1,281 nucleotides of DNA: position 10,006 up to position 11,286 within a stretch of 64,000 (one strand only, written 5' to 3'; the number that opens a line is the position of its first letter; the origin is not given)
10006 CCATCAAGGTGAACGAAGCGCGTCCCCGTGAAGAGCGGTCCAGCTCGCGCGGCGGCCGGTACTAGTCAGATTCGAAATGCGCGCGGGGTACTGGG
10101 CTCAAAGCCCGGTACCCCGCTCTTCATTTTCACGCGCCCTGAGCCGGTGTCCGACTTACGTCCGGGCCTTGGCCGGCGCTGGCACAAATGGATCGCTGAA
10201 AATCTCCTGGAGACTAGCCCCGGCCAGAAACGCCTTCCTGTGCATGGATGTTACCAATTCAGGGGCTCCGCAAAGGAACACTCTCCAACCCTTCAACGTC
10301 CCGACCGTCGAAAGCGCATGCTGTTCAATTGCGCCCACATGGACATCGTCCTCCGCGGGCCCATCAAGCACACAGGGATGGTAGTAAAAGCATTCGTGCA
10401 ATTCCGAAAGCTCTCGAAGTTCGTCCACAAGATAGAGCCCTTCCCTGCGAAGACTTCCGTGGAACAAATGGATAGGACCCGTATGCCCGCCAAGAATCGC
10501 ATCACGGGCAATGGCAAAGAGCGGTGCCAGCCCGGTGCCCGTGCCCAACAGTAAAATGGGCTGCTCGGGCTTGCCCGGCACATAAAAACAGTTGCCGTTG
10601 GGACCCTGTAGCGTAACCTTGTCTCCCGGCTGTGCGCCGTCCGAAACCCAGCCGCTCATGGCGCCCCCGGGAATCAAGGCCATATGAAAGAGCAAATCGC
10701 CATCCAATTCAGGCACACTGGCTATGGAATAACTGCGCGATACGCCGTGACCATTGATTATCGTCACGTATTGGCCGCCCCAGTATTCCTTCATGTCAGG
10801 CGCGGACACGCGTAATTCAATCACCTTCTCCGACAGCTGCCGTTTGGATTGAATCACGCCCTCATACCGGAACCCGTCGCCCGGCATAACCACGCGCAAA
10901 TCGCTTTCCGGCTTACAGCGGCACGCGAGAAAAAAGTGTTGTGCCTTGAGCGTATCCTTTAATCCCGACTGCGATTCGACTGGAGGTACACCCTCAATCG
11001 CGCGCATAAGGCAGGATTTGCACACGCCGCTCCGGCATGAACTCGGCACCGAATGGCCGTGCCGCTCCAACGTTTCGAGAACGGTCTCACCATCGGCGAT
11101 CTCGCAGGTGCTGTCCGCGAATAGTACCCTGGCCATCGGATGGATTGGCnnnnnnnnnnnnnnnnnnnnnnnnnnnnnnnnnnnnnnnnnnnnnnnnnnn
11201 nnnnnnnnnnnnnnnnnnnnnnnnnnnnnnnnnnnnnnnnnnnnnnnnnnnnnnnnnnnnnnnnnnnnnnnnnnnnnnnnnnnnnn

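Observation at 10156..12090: Split flavohaemoglobin-like NO-detoxification module (trHb + [2Fe-2S]-FAD-NAD reductase) under a divergent NsrR-like Rrf2 regulator with candidate operator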

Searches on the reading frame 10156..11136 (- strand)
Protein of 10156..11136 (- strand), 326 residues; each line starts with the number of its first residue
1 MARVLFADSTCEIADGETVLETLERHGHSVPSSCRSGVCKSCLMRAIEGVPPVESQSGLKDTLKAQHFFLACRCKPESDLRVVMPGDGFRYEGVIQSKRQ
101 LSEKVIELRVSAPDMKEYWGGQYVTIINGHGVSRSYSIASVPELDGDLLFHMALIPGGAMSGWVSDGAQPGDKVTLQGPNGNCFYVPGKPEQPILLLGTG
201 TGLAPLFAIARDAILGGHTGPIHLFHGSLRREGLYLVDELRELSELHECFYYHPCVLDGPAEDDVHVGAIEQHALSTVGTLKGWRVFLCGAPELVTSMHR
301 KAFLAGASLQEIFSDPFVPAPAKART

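Call 5: search_protein_families(library=pfam, proteins=[window:10156-11136:-], max_evalue=0.01)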
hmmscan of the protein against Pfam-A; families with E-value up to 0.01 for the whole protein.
window:10156-11136:- (326 aa): 4 families
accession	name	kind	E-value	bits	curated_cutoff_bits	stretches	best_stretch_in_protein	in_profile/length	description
PF00111.32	Fer2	-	6.9e-13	48.8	21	1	10-77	9-77/77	2Fe-2S iron-sulfur cluster binding domain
PF00175.26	NAD_binding_1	-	8.1e-11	43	22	1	196-298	1-107/109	Oxidoreductase NAD-binding domain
PF00970.30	FAD_binding_6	-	1e-10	42.3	21.1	1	94-185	3-99/99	Oxidoreductase FAD-binding domain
PF08021.17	FAD_binding_9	-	0.006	17.2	23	0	128-182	65-119/120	Siderophore-interacting FAD-binding domain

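Call 6: search_protein_families(library=ncbifam, proteins=[window:10156-11136:-], max_evalue=0.01)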
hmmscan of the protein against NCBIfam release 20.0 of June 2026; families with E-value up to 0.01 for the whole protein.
window:10156-11136:- (326 aa): 30 families (the best 25 are shown)
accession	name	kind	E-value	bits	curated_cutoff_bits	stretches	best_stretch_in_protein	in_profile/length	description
NF004317.0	PRK05713.1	equivalog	2.1e-44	152.1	338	1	3-319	3-310/312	iron-sulfur-binding ferredoxin reductase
NF040810.1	BenC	equivalog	1.6e-40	139.3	430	1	12-312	16-325/333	benzoate 1,2-dioxygenase electron transfer component BenC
NF045803.1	MethMoxFADbindMmoC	equivalog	7.7e-40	136.7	500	1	12-319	17-342/343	aromatic/alkene monooxygenase hydroxylase FAD-binding subunit MmoC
NF008822.0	PRK11872.1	equivalog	2.5e-29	102.4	402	1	12-311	18-327/341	anthranilate 1,2-dioxygenase electron transfer component AntC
NF007964.0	PRK10684.1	equivalog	2.9e-26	92.2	383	2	97-320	16-240/333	NADH oxidoreductase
NF005963.0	PRK08051.1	equivalog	1.6e-22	80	230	1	95-317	8-230/233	NAD(P)H-flavin reductase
TIGR02160.1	PA_CoA_Oxy5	hypoth_equivalog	2.8e-22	79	420.8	2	117-311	32-235/352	1,2-phenylacetyl-CoA epoxidase subunit PaaE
NF058606.1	GlBtMonoRdsGbcB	equivalog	1.1e-20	73.8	500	2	109-215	34-142/362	glycine betaine monooxygenase reductase subunit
TIGR01941.1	nqrF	equivalog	4.4e-17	62.1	295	2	131-270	204-349/405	NADH:ubiquinone reductase (Na(+)-transporting) subunit F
NF009805.0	PRK13289.1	equivalog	3.5e-16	59.1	432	1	94-319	158-394/399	NO-inducible flavohemoprotein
NF052252.1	flav_redu_LuxG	exception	7.2e-15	54.8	340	1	99-317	9-229/232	flavin mononucleotide reductase LuxG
TIGR02008.1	fdx_plant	subfamily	2.7e-09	36.7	81.15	1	9-82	15-88/97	ferredoxin [2Fe-2S]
NF041393.1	Frdxn_Halo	equivalog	2.1e-08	34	150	1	10-79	39-109/128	ferredoxin Fer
TIGR03224.1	benzo_boxA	equivalog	3.9e-08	32.6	459.2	1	158-243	235-322/411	benzoyl-CoA 2,3-epoxidase subunit BoxA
NF006220.0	PRK08345.1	subfamily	5.6e-08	32.4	395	1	102-247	24-168/294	cytochrome-c3 hydrogenase subunit gamma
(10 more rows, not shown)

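Call 7: find_homologous_proteins(query=window:10156-11136:-, max_evalue=1e-10)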
Query window:10156-11136:- (326 aa): 2823 proteins with E <= 1e-10 among 8000 candidates; the best 120 are listed.
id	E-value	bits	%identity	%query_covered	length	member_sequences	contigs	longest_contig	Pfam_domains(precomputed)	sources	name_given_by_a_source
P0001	2.8e-222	755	100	100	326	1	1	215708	PF00111.33,PF00175.27,PF00970.31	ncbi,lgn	ncbi:MAG: hypothetical protein AMXMBFR84_15000 [Candidatus Hydrogenedentota bacterium]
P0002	1.5e-125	437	61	98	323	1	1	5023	PF00111.33,PF00175.27,PF00970.31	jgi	-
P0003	2.7e-121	423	58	99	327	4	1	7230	PF00111.33,PF00175.27,PF00970.31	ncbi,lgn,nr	ncbi:MAG: 2Fe-2S iron-sulfur cluster binding domain-containing protein [Candidatus Hydrogenedentes b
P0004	2.8e-121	423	57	99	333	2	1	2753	PF00111.33,PF00175.27,PF00970.31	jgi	-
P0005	4.9e-119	415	62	93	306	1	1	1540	PF00111.33,PF00175.27,PF00970.31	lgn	-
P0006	3.1e-118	413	58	100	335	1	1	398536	PF13510.12,PF00111.33,PF00175.27,PF00970.31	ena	-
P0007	9.5e-118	411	57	99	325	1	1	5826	PF00111.33,PF00175.27,PF00970.31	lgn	-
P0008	1.5e-117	410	59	100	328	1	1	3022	PF13510.12,PF00111.33,PF00175.27,PF00970.31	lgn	-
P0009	7.9e-117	408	58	99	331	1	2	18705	PF13510.12,PF00111.33,PF00175.27,PF00970.31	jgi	jgi:NAD(P)H-flavin reductase/ferredoxin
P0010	6.1e-116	405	62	90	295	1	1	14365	PF00111.33,PF00175.27,PF00970.31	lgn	-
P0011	1.9e-112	394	54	98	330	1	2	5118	PF00111.33,PF00175.27,PF00970.31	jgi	-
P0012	6.7e-112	392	55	99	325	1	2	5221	PF00111.33,PF00175.27,PF00970.31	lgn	-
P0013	4.8e-111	389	55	96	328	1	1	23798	PF00111.33,PF00175.27,PF00970.31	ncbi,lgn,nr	ncbi:MAG: 2Fe-2S iron-sulfur cluster binding domain-containing protein [Candidatus Hydrogenedentes b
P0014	1.1e-110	388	55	98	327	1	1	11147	PF00111.33,PF00175.27,PF00970.31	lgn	-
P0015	1.0e-109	385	54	99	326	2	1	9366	PF00111.33,PF00175.27,PF00970.31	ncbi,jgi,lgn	ncbi:MAG: 2Fe-2S iron-sulfur cluster-binding protein [Candidatus Hydrogenedentales bacterium]|jgi:NA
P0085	8.0e-99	349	50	99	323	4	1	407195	PF00111.33,PF00175.27,PF00970.31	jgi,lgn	jgi:NAD(P)H-flavin reductase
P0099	1.7e-97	344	50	99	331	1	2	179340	PF13510.12,PF00111.33,PF00175.27,PF00970.31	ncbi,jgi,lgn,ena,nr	ncbi:MAG TPA: 2Fe-2S iron-sulfur cluster binding domain-containing protein [Gammaproteobacteria bact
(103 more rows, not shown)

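Call 9: find_encoding_contigs(protein=P0099, flank=5000, max_places=2)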
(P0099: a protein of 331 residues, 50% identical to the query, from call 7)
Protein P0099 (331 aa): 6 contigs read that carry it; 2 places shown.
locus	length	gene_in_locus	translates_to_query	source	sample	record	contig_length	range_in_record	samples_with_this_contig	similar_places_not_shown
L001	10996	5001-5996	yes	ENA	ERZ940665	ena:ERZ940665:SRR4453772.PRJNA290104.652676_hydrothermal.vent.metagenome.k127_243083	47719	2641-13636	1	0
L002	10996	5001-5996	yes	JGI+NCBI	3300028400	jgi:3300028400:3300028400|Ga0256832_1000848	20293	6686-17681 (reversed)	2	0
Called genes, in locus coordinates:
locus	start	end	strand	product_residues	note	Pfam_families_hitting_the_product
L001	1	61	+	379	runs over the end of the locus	PF01384:PHO4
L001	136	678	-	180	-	PF13511:DUF4124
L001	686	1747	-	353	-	PF04055:Radical_SAM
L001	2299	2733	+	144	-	-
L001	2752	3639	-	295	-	PF00485:PRK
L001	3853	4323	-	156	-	PF02082:Rrf2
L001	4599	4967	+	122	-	PF01152:Bac_globin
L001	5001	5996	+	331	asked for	PF00111:Fer2, PF13510:Fer2_4 (weak), PF00970:FAD_binding_6, PF00175:NAD_binding_1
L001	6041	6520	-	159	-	PF04361:DUF494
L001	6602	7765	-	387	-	PF02481:DNA_processg_A, PF17782:WHD_DprA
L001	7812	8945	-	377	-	PF01476:LysM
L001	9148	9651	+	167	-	PF01327:Pep_deformylase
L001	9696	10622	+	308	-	PF00551:Formyl_trans_N, PF02911:Formyl_trans_C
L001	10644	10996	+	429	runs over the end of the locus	PF01029:NusB, PF22458:RsmF-B_ferredox, PF01189:Methyltr_RsmB-F, PF01728:FtsJ (weak)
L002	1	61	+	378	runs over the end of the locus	PF01384:PHO4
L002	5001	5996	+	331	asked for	PF00111:Fer2, PF13510:Fer2_4 (weak), PF00970:FAD_binding_6, PF00175:NAD_binding_1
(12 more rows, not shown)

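Call 10: find_encoding_contigs(protein=P0006, flank=5000, max_places=2)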
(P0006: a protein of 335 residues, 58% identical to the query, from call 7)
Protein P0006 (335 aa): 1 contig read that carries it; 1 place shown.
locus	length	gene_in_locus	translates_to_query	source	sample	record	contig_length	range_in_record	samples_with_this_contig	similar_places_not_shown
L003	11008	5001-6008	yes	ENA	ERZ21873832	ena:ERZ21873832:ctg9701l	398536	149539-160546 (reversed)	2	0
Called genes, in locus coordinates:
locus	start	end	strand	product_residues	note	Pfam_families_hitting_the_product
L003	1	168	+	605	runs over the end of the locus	PF07635:PSCyt1, PF24814:WD40_Prp19, PF25174:Beta-prop_THOC3, PF25175:Beta-prop_WDR5, PF24796:WDR55, PF24807:WD40_CDC20-Fz, PF24817:WD40_WDHD1_1st, PF23409:Beta-prop_EML, +33 more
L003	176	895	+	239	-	PF06452:CBM9_1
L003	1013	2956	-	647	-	-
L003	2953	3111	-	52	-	-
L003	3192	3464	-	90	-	-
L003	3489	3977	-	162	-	PF01980:TrmO_N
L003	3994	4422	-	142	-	PF02082:Rrf2, PF12802:MarR_2 (weak)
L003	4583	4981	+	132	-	PF01152:Bac_globin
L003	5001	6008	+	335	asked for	PF00111:Fer2, PF13510:Fer2_4 (faint), PF00970:FAD_binding_6 (weak), PF00175:NAD_binding_1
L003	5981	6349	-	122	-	PF07291:MauE (weak)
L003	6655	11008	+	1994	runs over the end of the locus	PF13229:Beta_helix, PF18911:PKD_4, PF00801:PKD, PF18911:PKD_4, PF18911:PKD_4, PF18911:PKD_4, PF00801:PKD, PF18911:PKD_4, +20 more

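Call 11: find_encoding_contigs(protein=P0085, flank=5000, max_places=2)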
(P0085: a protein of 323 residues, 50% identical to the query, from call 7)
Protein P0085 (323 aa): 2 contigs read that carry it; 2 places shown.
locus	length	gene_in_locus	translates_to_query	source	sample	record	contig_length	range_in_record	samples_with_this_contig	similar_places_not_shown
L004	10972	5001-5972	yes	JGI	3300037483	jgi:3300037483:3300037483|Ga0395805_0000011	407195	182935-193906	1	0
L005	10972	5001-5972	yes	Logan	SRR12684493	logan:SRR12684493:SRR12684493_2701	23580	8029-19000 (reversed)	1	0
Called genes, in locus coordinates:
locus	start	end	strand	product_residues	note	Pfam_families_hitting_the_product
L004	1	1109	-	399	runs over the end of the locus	-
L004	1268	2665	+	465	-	PF04055:Radical_SAM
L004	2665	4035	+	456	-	PF01266:DAO, PF01593:Amino_oxidase, PF13450:NAD_binding_8, PF13454:NAD_binding_9 (faint)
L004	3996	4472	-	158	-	PF02082:Rrf2, PF09339:HTH_IclR (weak), PF12802:MarR_2 (weak)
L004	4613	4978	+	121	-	PF01152:Bac_globin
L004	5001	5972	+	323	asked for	PF00111:Fer2, PF00970:FAD_binding_6, PF00175:NAD_binding_1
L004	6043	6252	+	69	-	PF09720:Unstab_antitox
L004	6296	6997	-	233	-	-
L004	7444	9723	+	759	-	PF03648:Glyco_hydro_67N (weak), PF16126:DUF4838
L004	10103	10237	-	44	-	-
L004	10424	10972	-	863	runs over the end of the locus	PF24517:CBM96 (weak), PF01551:Peptidase_M23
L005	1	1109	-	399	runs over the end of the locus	-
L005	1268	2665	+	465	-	PF04055:Radical_SAM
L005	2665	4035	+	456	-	PF01266:DAO, PF01593:Amino_oxidase, PF13450:NAD_binding_8, PF13454:NAD_binding_9 (faint)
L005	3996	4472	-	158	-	PF02082:Rrf2, PF09339:HTH_IclR (weak), PF12802:MarR_2 (weak)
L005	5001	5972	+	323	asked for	PF00111:Fer2, PF00970:FAD_binding_6, PF00175:NAD_binding_1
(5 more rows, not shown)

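Call 14: find_related_loci(query=A1, collection=genome_contigs, flank=4000)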
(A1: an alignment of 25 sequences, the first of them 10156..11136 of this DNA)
Query A1 (326 aa) in genome_contigs; peptide patterns used: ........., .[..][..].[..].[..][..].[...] (x = any residue, [..] = any of these).
599 stretches matched a pattern (row limit reached: there are more); 519 encode a relative of the query (tblastn E <= 1e-3); the best 80 are kept; 80 distinct loci.
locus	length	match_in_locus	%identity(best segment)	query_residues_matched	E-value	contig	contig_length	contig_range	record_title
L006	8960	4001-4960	62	4-322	1e-129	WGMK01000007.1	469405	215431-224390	MAG: Candidatus Hydrogenedens sp. isolate RI_113 c_000000046558, whole genome shotgun sequence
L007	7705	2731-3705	54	1-324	8e-113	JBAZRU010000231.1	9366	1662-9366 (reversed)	MAG: Candidatus Hydrogenedentales bacterium isolate SO_2017_GW1_155 NODE_27455_length_9366_cov_0.770538_OW334_2017, whol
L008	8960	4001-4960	53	1-320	9e-113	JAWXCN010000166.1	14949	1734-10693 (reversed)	MAG: Candidatus Hydrogenedentota bacterium isolate P2IB.85 k99_1091606, whole genome shotgun sequence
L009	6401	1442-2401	54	1-320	2e-108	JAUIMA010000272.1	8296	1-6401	MAG: Candidatus Hydrogenedentota bacterium isolate Co_bin.7 NODE_48548_length_8296_cov_1.094748, whole genome shotgun se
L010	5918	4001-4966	50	1-321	3e-103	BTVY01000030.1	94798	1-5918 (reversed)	MAG: Candidatus Hydrogenedentota bacterium AMX-MBFR-82 DNA, sequence030, whole genome shotgun sequence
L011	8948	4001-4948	48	1-318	1e-102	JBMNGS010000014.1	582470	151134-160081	MAG: bacterium isolate SBF912LR0HQ0026 contig_58872, whole genome shotgun sequence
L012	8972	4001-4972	49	1-324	2e-102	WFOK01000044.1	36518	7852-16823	MAG: Mariprofundaceae bacterium isolate S012_148_esom k151_276861, whole genome shotgun sequence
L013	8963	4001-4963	49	1-320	2e-101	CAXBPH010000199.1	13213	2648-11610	MAG TPA_asm: uncultured bacterium isolate ERR2762188_binner12_Refined_16 genome assembly, contig: ERZ3421808.7294, whole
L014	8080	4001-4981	48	1-326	3e-101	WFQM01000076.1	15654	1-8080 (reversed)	MAG: Gammaproteobacteria bacterium isolate S013_42 k151_151769, whole genome shotgun sequence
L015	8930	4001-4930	52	11-318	5e-101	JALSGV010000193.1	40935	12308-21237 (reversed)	MAG: Gammaproteobacteria bacterium isolate 354-166_maxbin2_scaf2bin.143 354-166_scaffold_795_c1, whole genome shotgun se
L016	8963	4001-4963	50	1-320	1e-100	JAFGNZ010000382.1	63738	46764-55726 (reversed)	MAG: Myxococcaceae bacterium isolate Zod_Metabat.575 k87_14121971, whole genome shotgun sequence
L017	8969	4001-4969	50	1-322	2e-100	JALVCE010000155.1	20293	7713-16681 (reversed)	MAG: Chromatiales bacterium isolate 134-614_metabat1_scaf2bin.009 134-614_scaffold_879_c1, whole genome shotgun sequence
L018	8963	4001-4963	49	1-320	1e-100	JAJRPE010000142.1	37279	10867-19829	MAG: Candidatus Hydrogenedentota bacterium isolate Dive100_bin1.12 k141_271684, whole genome shotgun sequence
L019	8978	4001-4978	51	1-324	4e-100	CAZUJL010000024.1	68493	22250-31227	MAG TPA_asm: uncultured Nitrospirales bacterium isolate binchicken_co199_149 genome assembly, contig: NODE_499_length_68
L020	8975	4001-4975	49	1-323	6e-100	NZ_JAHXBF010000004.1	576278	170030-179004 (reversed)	Hyalangium versicolor strain H56D21 NODE_4_length_576278_cov_24.326000, whole genome shotgun sequence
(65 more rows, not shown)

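Call 41: search_solved_structures(query=window:10156-11136:-, max_evalue=0.00001)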
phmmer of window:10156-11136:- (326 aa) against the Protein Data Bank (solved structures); distinct sequences matched with E-value up to 0.00001: 77 (the best 60 are shown).
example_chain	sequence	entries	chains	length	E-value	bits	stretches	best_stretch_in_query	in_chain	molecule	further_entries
5ogx_A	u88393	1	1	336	3.2e-36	128.1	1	13-320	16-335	Cytochrome P450 reductase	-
1krh_A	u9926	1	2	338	1.3e-22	83.4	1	13-297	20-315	Benzoate 1,2-Dioxygenase Reductase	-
4wqm_A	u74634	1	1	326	1e-20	77.1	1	16-303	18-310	Toluene-4-monooxygenase electron transfer component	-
7c3a_A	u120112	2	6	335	8.4e-19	70.8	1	17-317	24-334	Ferredoxin reductase component of carbazole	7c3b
1tvc_A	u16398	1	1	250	2.3e-13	52.9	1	120-322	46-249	METHANE MONOOXYGENASE COMPONENT C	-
7rom_A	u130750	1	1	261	2.3e-12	49.7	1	121-303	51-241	NADH-cytochrome b5 reductase 1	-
1gvh_A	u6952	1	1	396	1e-11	47.5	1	115-283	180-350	FLAVOHEMOPROTEIN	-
1frr_A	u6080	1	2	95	4.8e-11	45.3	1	8-82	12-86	FERREDOXIN I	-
6rr3_A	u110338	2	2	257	6.6e-10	41.6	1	117-295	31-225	Ferredoxin-NADP reductase | Ferredoxin--NADP reductase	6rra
9gxb_A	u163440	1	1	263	6.8e-10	41.5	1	117-295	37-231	ferredoxin--NADP(+) reductase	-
9gxc_A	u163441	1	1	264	6.9e-10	41.5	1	117-295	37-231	ferredoxin--NADP(+) reductase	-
7qu3_A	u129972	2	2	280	8.2e-10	41.3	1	122-264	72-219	Na(+)-translocating NADH-quinone reductase subunit F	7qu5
7s3d_X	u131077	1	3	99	1.4e-09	40.5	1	8-83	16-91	2Fe-2S ferredoxin-type domain-containing protein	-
6laa_A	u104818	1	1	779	1.6e-09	40.4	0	100-244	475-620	Cytochrome P450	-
1roe_A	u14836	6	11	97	2.4e-09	39.7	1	7-83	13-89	FERREDOXIN | Ferredoxin-1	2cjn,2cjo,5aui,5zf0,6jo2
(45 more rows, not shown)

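Call 62: predict_structure(alignment_id=A1)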
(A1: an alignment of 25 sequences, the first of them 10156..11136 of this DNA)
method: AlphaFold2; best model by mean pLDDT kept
length: 326 residues; sequences in the alignment: 25
mean_pLDDT: 93.8   pTM: 0.90
mean pLDDT of the five models: 93.8, 93.7, 93.4, 92.6, 91.5
residues with pLDDT >= 90: 295; 70-90: 22; 50-70: 7; < 50: 2
segments of 3 or more residues with pLDDT < 50: none
pLDDT, mean of each block of 10 residues (from residue 1): 94 96 96 91 94 95 95 96 87 97 96 91 95 95 96 93 95 96 94 97 97 97 97 95 98 93 88 97 98 95 97 86 53
secondary structure, 60 per line:
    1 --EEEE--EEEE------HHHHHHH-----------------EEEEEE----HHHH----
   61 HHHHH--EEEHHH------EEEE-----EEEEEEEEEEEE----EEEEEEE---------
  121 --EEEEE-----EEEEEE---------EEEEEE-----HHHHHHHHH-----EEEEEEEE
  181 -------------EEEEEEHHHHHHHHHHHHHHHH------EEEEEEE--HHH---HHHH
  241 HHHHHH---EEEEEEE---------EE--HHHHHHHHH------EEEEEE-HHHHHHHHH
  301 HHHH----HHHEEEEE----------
elements in order: E3-6 E9-12 H19-25 E43-48 H53-56 H61-65 E68-70 E80-83 E89-100 E105-111 E123-127 E133-138 E148-153 H159-167 E173-180 E194-199 H200-215 E222-228 H237-246 E250-256 H270-278 E285-290 H292-304 E312-316
